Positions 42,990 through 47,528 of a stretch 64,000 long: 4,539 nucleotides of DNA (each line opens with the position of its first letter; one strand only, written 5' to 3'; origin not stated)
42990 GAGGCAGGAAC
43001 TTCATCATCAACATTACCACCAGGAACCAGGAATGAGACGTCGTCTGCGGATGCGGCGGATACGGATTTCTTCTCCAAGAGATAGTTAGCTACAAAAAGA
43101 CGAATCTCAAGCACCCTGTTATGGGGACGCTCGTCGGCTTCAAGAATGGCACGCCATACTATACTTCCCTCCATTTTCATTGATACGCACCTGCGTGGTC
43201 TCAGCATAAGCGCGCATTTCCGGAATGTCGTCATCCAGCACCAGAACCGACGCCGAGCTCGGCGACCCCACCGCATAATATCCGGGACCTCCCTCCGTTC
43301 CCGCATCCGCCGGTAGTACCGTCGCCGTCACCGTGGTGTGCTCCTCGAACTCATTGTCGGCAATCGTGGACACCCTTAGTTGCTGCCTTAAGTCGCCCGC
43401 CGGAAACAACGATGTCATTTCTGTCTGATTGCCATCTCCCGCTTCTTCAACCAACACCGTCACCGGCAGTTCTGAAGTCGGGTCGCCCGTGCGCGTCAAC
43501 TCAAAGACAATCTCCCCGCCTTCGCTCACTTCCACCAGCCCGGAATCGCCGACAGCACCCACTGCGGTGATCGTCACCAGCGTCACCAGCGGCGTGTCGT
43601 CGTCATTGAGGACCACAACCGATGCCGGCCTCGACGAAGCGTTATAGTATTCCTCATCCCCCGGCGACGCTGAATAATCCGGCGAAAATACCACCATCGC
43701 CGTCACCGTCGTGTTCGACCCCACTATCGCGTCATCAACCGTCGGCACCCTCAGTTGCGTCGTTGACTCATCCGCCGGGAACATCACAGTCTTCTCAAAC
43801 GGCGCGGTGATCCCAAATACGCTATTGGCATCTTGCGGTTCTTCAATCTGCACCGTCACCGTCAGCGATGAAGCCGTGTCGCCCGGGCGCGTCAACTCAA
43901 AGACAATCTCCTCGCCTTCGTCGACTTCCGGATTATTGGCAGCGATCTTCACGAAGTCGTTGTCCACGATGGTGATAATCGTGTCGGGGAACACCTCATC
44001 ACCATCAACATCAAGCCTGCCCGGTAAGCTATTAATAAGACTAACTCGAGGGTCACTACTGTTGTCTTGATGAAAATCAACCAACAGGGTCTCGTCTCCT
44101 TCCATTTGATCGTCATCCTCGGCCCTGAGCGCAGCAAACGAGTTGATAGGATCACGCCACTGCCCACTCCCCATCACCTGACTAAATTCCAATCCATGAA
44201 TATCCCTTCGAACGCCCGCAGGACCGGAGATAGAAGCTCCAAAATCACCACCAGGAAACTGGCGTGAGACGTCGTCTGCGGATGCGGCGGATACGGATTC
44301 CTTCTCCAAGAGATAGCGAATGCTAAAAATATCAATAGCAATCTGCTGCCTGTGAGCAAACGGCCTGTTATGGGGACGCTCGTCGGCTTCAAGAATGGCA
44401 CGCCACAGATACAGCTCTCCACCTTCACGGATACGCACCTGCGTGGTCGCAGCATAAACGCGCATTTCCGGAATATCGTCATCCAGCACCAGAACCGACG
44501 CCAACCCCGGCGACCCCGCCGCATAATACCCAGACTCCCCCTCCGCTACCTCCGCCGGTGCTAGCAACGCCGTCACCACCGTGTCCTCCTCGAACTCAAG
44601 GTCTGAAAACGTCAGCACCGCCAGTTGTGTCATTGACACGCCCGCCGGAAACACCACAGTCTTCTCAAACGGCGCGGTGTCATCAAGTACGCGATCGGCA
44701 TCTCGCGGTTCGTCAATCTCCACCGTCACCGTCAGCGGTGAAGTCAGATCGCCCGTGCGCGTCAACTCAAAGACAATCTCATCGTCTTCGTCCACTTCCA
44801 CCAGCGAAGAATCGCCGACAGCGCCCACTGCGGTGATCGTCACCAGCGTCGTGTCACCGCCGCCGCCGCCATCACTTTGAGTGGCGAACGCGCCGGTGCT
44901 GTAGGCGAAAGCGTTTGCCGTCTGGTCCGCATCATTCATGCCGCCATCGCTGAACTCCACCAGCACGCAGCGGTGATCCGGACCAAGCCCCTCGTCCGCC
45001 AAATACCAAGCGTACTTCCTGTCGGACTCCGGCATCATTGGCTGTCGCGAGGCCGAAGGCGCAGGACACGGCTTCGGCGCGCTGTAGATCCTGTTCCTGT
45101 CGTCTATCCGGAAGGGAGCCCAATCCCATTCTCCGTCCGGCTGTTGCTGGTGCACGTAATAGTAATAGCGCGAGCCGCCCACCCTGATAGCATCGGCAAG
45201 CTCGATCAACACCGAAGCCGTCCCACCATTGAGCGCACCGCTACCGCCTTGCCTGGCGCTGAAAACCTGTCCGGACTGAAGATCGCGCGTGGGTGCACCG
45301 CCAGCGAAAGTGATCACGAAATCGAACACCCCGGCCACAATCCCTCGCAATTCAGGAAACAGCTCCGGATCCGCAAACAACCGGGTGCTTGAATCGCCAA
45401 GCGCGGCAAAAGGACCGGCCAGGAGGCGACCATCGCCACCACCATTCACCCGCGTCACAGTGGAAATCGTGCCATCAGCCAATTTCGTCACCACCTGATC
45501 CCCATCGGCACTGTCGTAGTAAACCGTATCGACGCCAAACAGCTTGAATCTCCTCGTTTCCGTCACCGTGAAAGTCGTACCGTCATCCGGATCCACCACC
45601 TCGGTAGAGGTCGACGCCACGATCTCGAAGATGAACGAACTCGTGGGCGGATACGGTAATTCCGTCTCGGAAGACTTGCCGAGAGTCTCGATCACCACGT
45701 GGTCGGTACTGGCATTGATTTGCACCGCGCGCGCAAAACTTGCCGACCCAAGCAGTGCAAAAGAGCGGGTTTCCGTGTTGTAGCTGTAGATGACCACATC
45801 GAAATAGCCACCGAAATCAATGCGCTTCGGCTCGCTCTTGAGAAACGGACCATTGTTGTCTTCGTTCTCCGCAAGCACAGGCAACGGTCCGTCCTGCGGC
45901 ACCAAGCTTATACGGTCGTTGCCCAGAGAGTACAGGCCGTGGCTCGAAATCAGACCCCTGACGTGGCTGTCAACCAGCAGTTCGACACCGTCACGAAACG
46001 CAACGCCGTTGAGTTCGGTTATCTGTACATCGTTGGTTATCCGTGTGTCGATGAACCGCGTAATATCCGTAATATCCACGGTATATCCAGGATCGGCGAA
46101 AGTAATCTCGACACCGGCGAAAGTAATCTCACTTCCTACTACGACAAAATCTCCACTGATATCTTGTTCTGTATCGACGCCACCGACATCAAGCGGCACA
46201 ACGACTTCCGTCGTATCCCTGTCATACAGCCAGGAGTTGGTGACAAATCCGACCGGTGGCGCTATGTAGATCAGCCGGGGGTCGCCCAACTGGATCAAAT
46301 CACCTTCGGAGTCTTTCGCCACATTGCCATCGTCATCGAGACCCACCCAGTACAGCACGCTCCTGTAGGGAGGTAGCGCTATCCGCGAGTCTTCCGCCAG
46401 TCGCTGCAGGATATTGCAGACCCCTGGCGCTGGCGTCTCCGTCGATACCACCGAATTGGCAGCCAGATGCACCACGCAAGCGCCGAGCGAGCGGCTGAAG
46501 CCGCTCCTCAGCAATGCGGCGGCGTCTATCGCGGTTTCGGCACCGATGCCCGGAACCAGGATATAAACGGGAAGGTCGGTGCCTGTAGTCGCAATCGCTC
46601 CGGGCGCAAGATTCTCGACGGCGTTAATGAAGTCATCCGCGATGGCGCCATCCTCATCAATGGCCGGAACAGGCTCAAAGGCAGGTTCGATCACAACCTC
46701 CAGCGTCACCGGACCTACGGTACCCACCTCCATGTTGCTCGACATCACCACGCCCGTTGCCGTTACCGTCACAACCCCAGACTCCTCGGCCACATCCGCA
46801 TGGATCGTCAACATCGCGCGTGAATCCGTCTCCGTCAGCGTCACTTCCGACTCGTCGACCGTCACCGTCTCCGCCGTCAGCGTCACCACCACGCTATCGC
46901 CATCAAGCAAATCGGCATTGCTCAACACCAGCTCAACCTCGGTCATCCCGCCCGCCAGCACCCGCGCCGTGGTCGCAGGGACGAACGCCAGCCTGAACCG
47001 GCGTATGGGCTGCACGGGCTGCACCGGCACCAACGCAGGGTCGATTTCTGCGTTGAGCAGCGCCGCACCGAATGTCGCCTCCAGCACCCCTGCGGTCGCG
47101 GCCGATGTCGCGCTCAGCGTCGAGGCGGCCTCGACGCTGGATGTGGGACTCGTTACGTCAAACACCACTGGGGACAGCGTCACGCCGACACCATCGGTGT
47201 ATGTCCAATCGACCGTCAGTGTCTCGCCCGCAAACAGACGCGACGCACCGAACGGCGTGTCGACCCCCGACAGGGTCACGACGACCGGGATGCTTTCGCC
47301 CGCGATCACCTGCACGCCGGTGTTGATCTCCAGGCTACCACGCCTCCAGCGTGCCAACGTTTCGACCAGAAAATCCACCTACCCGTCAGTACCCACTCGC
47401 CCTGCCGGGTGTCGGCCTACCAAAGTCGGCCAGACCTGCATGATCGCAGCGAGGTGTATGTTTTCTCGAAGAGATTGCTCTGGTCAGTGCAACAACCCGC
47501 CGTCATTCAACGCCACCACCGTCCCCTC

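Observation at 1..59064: A colinear giant-adhesin coding tract of at least 59 kb (about 19,700 codons in-window, still open at the left edge)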

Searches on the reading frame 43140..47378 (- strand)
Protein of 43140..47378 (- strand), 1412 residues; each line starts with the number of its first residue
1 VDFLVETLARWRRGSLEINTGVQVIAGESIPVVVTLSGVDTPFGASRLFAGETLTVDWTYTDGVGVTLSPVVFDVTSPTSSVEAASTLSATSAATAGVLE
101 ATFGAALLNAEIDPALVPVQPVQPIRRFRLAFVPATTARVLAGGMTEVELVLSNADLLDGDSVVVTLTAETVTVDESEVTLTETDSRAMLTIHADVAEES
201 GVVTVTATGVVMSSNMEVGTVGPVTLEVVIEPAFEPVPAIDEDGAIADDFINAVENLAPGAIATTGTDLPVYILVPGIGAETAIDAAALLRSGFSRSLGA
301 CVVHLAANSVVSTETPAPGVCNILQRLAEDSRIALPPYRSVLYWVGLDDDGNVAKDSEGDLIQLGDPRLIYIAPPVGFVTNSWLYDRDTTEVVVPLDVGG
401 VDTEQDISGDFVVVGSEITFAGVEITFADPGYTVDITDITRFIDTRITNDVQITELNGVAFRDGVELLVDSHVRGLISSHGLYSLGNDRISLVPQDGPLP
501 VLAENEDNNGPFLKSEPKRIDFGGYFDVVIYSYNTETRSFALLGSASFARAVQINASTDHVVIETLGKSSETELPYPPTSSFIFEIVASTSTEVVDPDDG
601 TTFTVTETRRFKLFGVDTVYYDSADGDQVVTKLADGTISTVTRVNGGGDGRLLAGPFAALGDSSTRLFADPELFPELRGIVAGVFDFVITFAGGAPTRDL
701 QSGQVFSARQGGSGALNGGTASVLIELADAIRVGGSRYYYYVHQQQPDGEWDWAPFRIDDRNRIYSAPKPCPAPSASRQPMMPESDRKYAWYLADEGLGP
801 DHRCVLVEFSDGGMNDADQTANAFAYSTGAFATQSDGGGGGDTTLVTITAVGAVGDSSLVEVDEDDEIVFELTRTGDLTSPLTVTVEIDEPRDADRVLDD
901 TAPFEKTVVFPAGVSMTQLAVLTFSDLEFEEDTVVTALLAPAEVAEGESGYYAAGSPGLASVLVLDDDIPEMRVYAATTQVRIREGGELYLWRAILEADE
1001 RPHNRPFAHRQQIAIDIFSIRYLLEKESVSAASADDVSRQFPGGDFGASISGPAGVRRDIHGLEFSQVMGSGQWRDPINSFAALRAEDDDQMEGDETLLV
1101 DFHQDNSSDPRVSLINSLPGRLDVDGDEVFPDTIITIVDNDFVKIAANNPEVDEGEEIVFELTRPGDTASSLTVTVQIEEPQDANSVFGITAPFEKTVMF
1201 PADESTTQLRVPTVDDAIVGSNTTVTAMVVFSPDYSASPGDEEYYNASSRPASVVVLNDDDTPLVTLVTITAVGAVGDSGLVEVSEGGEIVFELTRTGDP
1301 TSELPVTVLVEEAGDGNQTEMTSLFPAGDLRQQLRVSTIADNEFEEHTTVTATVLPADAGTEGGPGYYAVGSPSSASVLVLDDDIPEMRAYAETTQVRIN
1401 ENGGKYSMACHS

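Call 6: search_protein_families(library=pfam, proteins=[window:43140-47378:-], max_evalue=0.01)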
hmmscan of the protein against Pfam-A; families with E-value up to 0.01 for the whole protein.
window:43140-47378:- (1412 aa): 1 family
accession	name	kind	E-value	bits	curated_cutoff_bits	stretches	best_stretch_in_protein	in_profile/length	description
PF03160.20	Calx-beta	-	0.0013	19.2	27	0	862-968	17-119/119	Calx-beta domain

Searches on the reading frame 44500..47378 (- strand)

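Call 44: search_protein_families(library=pfam, proteins=[window:44500-47378:-], max_evalue=1)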
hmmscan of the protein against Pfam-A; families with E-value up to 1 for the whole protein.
window:44500-47378:- (959 aa): 0 families

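Call 121: search_solved_structures(query=window:44500-47378:-, max_evalue=0.01)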
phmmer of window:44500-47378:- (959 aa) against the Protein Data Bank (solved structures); distinct sequences matched with E-value up to 0.01: 0.
